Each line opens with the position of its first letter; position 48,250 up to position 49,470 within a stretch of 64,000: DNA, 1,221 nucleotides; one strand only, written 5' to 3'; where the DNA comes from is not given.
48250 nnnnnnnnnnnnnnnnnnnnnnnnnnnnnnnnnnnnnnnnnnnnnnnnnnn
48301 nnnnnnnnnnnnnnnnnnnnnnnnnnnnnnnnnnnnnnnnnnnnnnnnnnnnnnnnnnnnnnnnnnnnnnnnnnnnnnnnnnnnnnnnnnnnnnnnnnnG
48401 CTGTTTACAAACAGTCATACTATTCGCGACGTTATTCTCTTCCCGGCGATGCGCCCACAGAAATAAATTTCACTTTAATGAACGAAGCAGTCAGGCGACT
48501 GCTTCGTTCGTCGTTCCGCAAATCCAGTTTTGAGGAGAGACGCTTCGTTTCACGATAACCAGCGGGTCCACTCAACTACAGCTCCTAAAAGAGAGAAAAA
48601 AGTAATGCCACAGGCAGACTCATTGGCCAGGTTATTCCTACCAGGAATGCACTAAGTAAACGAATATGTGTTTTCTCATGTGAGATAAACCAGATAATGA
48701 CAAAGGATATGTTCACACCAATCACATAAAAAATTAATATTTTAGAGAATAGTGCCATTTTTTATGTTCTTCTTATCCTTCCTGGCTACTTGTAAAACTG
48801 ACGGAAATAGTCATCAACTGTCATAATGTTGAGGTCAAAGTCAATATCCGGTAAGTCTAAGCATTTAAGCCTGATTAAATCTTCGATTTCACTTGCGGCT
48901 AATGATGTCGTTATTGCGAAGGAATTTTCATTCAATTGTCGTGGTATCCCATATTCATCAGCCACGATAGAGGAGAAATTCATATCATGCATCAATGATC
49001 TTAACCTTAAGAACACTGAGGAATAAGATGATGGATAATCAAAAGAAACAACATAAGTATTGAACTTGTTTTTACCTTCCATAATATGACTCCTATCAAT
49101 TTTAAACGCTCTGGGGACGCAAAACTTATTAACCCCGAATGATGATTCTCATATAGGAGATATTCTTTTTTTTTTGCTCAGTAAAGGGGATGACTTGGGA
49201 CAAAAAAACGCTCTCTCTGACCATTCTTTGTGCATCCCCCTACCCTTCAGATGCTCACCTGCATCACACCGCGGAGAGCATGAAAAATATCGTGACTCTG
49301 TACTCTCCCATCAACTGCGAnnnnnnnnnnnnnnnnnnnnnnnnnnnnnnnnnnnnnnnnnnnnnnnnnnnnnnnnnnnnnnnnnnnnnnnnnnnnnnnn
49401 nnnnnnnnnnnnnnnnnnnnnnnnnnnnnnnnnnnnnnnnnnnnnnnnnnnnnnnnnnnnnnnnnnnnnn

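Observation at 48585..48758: ghoT toxin gene (57 aa) missed by the ORF track; complete GhoT/GhoS type V system next to lysU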

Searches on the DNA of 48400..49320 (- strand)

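Call 3: search_dna_similar(query=window:48400-49320:-, collection=ecoli_genomes, mode=near, max_rows=25, rows=spread)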
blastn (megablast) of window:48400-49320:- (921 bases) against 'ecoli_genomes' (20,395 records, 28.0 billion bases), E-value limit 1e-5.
Records with a match: 5342; places in all: 5376; records where one place covers at least 80% of the query: 5263.
Genomes with a match: 5342 of 5426; with a place that covers at least 80% of the query: 5263. Places per genome that has any: lowest 1, median 1, highest 2. On chromosomes: 5373 places; on plasmids: 3.
Best place of each record, by identity: >=99% 28; 95-99% 5312; 90-95% 2.
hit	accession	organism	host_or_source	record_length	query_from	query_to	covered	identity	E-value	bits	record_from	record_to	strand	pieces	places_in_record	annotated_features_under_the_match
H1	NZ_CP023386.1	Escherichia coli strain 1190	canine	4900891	1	921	100%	99.2%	0e+0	1663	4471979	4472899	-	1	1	ghoS: type V toxin-antitoxin system endoribonuclease antitoxin GhoS | ghoT: type V toxin-antitoxin system toxin GhoT | lysS: lysine--tRNA ligase | yjdJ: GNAT family N-acetyltransferase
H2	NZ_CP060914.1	Escherichia coli strain EC18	Homo sapiens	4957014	1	921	100%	98.7%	0e+0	1633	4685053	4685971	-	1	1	ghoS: type V toxin-antitoxin system endoribonuclease antitoxin GhoS | ghoT: type V toxin-antitoxin system toxin GhoT | lysS: lysine--tRNA ligase | yjdJ: GNAT family N-acetyltransferase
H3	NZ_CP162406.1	Escherichia coli strain PEC1021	Envirnment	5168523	1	921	100%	98.5%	0e+0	1624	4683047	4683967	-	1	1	ghoS: type V toxin-antitoxin system endoribonuclease antitoxin GhoS | ghoT: type V toxin-antitoxin system toxin GhoT | lysS: lysine--tRNA ligase | yjdJ: GNAT family N-acetyltransferase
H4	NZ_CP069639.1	Escherichia coli strain SSGNw1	not applicable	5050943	1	921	100%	98.4%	0e+0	1618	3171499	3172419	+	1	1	ghoS: type V toxin-antitoxin system endoribonuclease antitoxin GhoS | ghoT: type V toxin-antitoxin system toxin GhoT | lysS: lysine--tRNA ligase | yjdJ: GNAT family N-acetyltransferase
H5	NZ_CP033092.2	Escherichia coli DSM 30083 = JCM 1649 = ATCC 11775 strain ...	-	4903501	1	921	100%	98.4%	0e+0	1616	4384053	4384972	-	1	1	ghoS: type V toxin-antitoxin system endoribonuclease antitoxin GhoS | ghoT: type V toxin-antitoxin system toxin GhoT | lysS: lysine--tRNA ligase | yjdJ: GNAT family N-acetyltransferase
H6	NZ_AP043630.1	Escherichia coli strain AST217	Homo sapiens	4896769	1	921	100%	98.4%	0e+0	1616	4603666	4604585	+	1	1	ghoS: type V toxin-antitoxin system endoribonuclease antitoxin GhoS | ghoT: type V toxin-antitoxin system toxin GhoT | lysS: lysine--tRNA ligase | yjdJ: GNAT family N-acetyltransferase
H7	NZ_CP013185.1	Escherichia coli strain FORC_029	stool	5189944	1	921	100%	98.3%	0e+0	1611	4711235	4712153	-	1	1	ghoS: type V toxin-antitoxin system endoribonuclease antitoxin GhoS | ghoT: type V toxin-antitoxin system toxin GhoT | lysS: lysine--tRNA ligase | yjdJ: GNAT family N-acetyltransferase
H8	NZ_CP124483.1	Escherichia coli strain AVS0575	environmental: river near WWTP effluent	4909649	1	921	100%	98.3%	0e+0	1611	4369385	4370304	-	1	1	ghoS: type V toxin-antitoxin system endoribonuclease antitoxin GhoS | ghoT: type V toxin-antitoxin system toxin GhoT | lysS: lysine--tRNA ligase | GNAT family N-acetyltransferase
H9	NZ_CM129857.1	Escherichia coli strain SW07099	wastewater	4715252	1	921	100%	98.3%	0e+0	1611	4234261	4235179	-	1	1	ghoS: type V toxin-antitoxin system endoribonuclease antitoxin GhoS | ghoT: type V toxin-antitoxin system toxin GhoT | lysS: lysine--tRNA ligase | yjdJ: GNAT family N-acetyltransferase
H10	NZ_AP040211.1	Escherichia coli strain NR319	Homo sapiens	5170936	1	921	100%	98.3%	0e+0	1611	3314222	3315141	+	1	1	ghoS: type V toxin-antitoxin system endoribonuclease antitoxin GhoS | ghoT: type V toxin-antitoxin system toxin GhoT | lysS: lysine--tRNA ligase | yjdJ: GNAT family N-acetyltransferase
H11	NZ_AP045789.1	Escherichia coli strain 23CRST027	Homo sapiens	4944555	1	921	100%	98.3%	0e+0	1611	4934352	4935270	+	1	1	ghoS: type V toxin-antitoxin system endoribonuclease antitoxin GhoS | ghoT: type V toxin-antitoxin system toxin GhoT | lysS: lysine--tRNA ligase | yjdJ: GNAT family N-acetyltransferase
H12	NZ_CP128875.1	Escherichia coli strain TUM14771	Homo sapiens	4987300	1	921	100%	98.2%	0e+0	1605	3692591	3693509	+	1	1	ghoS: type V toxin-antitoxin system endoribonuclease antitoxin GhoS | ghoT: type V toxin-antitoxin system toxin GhoT | lysS: lysine--tRNA ligase | yjdJ: GNAT family N-acetyltransferase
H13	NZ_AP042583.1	Escherichia coli strain OkiPb01697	bovine feces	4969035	1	921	100%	98.2%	0e+0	1605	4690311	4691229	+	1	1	ghoS: type V toxin-antitoxin system endoribonuclease antitoxin GhoS | ghoT: type V toxin-antitoxin system toxin GhoT | lysS: lysine--tRNA ligase | yjdJ: GNAT family N-acetyltransferase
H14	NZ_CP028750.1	Escherichia coli strain A25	monkey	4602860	1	921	100%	98.0%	0e+0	1600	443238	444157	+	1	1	ghoS: type V toxin-antitoxin system endoribonuclease antitoxin GhoS | ghoT: type V toxin-antitoxin system toxin GhoT | lysS: lysine--tRNA ligase | yjdJ: GNAT family N-acetyltransferase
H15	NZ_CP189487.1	Escherichia coli strain N2456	Homo sapiens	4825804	1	921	100%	98.0%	0e+0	1600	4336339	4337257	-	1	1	ghoS: type V toxin-antitoxin system endoribonuclease antitoxin GhoS | ghoT: type V toxin-antitoxin system toxin GhoT | lysS: lysine--tRNA ligase | yjdJ: GNAT family N-acetyltransferase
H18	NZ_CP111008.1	Escherichia coli strain J53-p130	Homo sapiens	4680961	1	921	100%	97.9%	0e+0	1594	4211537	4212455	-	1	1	ghoS: type V toxin-antitoxin system endoribonuclease antitoxin GhoS | ghoT: type V toxin-antitoxin system toxin GhoT | lysS: lysine--tRNA ligase | yjdJ: GNAT family N-acetyltransferase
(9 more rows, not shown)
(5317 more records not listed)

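Call 6: get_annotated_region(hit=H18, flank=2500)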
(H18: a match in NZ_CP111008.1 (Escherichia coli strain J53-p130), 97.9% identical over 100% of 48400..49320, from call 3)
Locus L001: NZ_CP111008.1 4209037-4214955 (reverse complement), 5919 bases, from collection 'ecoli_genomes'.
description: Escherichia coli strain J53-p130 chromosome, complete genome
organism: Escherichia coli strain J53-p130 (NCBI taxid 562)
replicon: chromosome; assembly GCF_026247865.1
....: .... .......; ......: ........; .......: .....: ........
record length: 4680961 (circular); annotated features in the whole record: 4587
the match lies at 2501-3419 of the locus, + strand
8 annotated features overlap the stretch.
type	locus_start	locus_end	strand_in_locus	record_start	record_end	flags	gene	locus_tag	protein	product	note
CDS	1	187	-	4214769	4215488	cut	dcuR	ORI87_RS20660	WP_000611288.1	two-component system response regulator DcuR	-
CDS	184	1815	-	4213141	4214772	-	dcuS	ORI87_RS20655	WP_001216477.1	sensor histidine kinase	-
CDS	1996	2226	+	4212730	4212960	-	yjdI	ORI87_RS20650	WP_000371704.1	4Fe-4S mono-cluster protein YjdI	-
CDS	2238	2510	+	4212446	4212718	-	yjdJ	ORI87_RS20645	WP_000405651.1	GNAT family N-acetyltransferase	-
CDS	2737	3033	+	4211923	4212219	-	ghoS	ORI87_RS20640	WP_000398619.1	type V toxin-antitoxin system endoribonuclease antitoxin GhoS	-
CDS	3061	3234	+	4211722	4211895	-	ghoT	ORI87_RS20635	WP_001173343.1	type V toxin-antitoxin system toxin GhoT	-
CDS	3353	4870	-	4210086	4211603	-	lysS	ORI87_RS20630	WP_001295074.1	lysine--tRNA ligase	-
CDS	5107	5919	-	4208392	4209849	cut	dtpC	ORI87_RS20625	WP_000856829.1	dipeptide/tripeptide permease DtpC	-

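Call 7: get_annotated_region(hit=H1, flank=2500)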
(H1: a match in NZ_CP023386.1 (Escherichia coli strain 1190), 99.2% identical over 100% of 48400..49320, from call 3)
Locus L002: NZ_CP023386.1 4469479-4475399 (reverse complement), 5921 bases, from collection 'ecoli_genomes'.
description: Escherichia coli strain 1190 chromosome, complete genome
organism: Escherichia coli strain 1190 (NCBI taxid 562)
replicon: chromosome; assembly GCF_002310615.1
host: canine; source: missing; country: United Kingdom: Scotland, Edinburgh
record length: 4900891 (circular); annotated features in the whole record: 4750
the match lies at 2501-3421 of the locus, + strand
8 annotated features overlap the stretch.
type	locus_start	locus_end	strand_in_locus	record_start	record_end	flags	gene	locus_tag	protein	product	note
CDS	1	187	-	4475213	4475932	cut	dcuR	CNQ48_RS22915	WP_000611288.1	two-component system response regulator DcuR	-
CDS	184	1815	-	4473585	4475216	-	dcuS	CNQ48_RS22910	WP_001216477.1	sensor histidine kinase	-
CDS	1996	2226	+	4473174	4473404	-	yjdI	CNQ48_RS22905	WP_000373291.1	4Fe-4S mono-cluster protein YjdI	-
CDS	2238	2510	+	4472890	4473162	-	yjdJ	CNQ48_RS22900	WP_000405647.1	GNAT family N-acetyltransferase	-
CDS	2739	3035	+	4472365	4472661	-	ghoS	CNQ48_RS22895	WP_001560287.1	type V toxin-antitoxin system endoribonuclease antitoxin GhoS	-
CDS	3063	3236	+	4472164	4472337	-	ghoT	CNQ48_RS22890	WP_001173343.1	type V toxin-antitoxin system toxin GhoT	-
CDS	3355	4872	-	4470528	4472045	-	lysS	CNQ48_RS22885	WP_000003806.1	lysine--tRNA ligase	-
CDS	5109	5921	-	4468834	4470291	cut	dtpC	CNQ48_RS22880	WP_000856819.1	dipeptide/tripeptide permease DtpC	-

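Call 26: search_dna_similar(query=window:48962-49016:-, collection=ecoli_genomes, mode=near, max_evalue=10, max_rows=12, rows=spread)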
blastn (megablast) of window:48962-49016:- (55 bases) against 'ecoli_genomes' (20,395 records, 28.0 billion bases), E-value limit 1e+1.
Records with a match: 37; places in all: 37; records where one place covers at least 80% of the query: 37.
Genomes with a match: 37 of 5426; with a place that covers at least 80% of the query: 37. Places per genome that has any: lowest 1, median 1, highest 1. On chromosomes: 37 places; on plasmids: 0.
Best place of each record, by identity: >=99% 37.
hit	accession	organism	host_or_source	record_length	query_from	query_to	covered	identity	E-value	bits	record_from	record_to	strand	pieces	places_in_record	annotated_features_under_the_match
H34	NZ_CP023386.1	Escherichia coli strain 1190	canine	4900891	1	55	100%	100.0%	9e-20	102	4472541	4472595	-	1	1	ghoS: type V toxin-antitoxin system endoribonuclease antitoxin GhoS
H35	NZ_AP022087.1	Escherichia coli strain WP4-S18-ESBL-07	-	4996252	1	55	100%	100.0%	9e-20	102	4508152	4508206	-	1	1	ghoS: type V toxin-antitoxin system endoribonuclease antitoxin GhoS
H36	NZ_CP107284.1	Escherichia coli strain SW4848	Water from a lake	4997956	1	55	100%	100.0%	9e-20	102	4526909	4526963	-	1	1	ghoS: type V toxin-antitoxin system endoribonuclease antitoxin GhoS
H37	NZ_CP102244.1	Escherichia coli O7:H15 strain ST70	Homo sapiens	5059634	1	55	100%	100.0%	9e-20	102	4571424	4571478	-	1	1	ghoS: type V toxin-antitoxin system endoribonuclease antitoxin GhoS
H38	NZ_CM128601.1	Escherichia coli strain E300010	Homo sapiens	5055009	1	55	100%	100.0%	9e-20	102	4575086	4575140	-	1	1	ghoS: type V toxin-antitoxin system endoribonuclease antitoxin GhoS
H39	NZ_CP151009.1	Escherichia coli strain 19KM1776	Dog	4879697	1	55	100%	100.0%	9e-20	102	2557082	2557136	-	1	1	ghoS: type V toxin-antitoxin system endoribonuclease antitoxin GhoS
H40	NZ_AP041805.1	Escherichia coli O166:H15 strain JNE070796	Homo sapiens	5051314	1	55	100%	100.0%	9e-20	102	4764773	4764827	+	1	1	ghoS: type V toxin-antitoxin system endoribonuclease antitoxin GhoS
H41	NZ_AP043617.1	Escherichia coli strain AST20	Homo sapiens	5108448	1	55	100%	100.0%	9e-20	102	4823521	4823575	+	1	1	ghoS: type V toxin-antitoxin system endoribonuclease antitoxin GhoS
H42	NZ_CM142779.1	Escherichia coli strain GPEC1337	chicken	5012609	1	55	100%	100.0%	9e-20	102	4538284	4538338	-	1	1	ghoS: type V toxin-antitoxin system endoribonuclease antitoxin GhoS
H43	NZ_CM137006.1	Escherichia coli strain 7CC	Mink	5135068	1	55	100%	100.0%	9e-20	102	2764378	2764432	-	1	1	ghoS: type V toxin-antitoxin system endoribonuclease antitoxin GhoS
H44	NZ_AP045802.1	Escherichia coli strain 23CRST032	Homo sapiens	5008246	1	55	100%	100.0%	9e-20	102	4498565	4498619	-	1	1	ghoS: type V toxin-antitoxin system endoribonuclease antitoxin GhoS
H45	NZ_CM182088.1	Escherichia coli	Homo sapiens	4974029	1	55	100%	100.0%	9e-20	102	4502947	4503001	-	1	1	ghoS: type V toxin-antitoxin system endoribonuclease antitoxin GhoS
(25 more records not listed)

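Call 27: search_dna_similar(query=L001:2803-2857:+, collection=ecoli_genomes, mode=near, max_evalue=10, max_rows=12, rows=spread)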
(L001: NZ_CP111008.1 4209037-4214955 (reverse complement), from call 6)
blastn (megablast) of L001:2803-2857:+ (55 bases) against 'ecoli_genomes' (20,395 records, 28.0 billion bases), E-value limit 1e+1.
Records with a match: 5192; places in all: 5193; records where one place covers at least 80% of the query: 5178.
Genomes with a match: 5192 of 5426; with a place that covers at least 80% of the query: 5178. Places per genome that has any: lowest 1, median 1, highest 2. On chromosomes: 5190 places; on plasmids: 3.
Best place of each record, by identity: >=99% 1160; 95-99% 4030; 90-95% 2.
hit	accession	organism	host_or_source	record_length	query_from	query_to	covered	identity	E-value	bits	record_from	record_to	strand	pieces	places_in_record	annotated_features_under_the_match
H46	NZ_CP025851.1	Escherichia coli strain 510016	Homo sapiens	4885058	1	55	100%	100.0%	9e-20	102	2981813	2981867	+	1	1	ghoS: type V toxin-antitoxin system endoribonuclease antitoxin GhoS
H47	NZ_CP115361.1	Escherichia coli strain CUVET20-1667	dog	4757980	1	55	100%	100.0%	9e-20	102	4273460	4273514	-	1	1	ghoS: type V toxin-antitoxin system endoribonuclease antitoxin GhoS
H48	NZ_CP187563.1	Escherichia coli strain BN01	Calf brain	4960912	1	55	100%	100.0%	9e-20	102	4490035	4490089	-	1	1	ghoS: type V toxin-antitoxin system endoribonuclease antitoxin GhoS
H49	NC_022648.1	Escherichia coli JJ1886 strain JJ1886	-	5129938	1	55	100%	98.2%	4e-18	97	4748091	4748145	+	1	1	ghoS: type V toxin-antitoxin system endoribonuclease antitoxin GhoS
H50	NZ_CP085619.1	Escherichia coli strain EC32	Homo sapiens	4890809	1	55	100%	98.2%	4e-18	97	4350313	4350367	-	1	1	ghoS: type V toxin-antitoxin system endoribonuclease antitoxin GhoS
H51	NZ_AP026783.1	Escherichia coli strain IPCEC31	Homo sapiens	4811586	1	55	100%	98.2%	4e-18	97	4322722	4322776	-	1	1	ghoS: type V toxin-antitoxin system endoribonuclease antitoxin GhoS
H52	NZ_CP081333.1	Escherichia coli strain MDK9L1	donkey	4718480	1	55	100%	98.2%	4e-18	97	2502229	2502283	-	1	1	ghoS: type V toxin-antitoxin system endoribonuclease antitoxin GhoS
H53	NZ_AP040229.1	Escherichia coli strain NR379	Homo sapiens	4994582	1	55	100%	98.2%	4e-18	97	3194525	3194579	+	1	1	ghoS: type V toxin-antitoxin system endoribonuclease antitoxin GhoS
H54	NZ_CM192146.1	Escherichia coli strain Ec-91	Homo sapiens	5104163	1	55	100%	98.2%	4e-18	97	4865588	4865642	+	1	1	ghoS: type V toxin-antitoxin system endoribonuclease antitoxin GhoS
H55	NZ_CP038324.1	Escherichia coli O157:H7 strain NE 1169-1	cattle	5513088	1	55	100%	96.4%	2e-16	92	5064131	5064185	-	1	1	ghoS: type V toxin-antitoxin system endoribonuclease antitoxin GhoS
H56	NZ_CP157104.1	Escherichia coli strain UTME-10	Sus scrofa domesticus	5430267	1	55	100%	96.4%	2e-16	92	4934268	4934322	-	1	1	ghoS: type V toxin-antitoxin system endoribonuclease antitoxin GhoS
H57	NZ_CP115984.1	Escherichia coli strain NCCP 13717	Homo sapiens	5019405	1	31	56%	100.0%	2e-6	58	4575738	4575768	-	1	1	ghoS: type V toxin-antitoxin system endoribonuclease antitoxin GhoS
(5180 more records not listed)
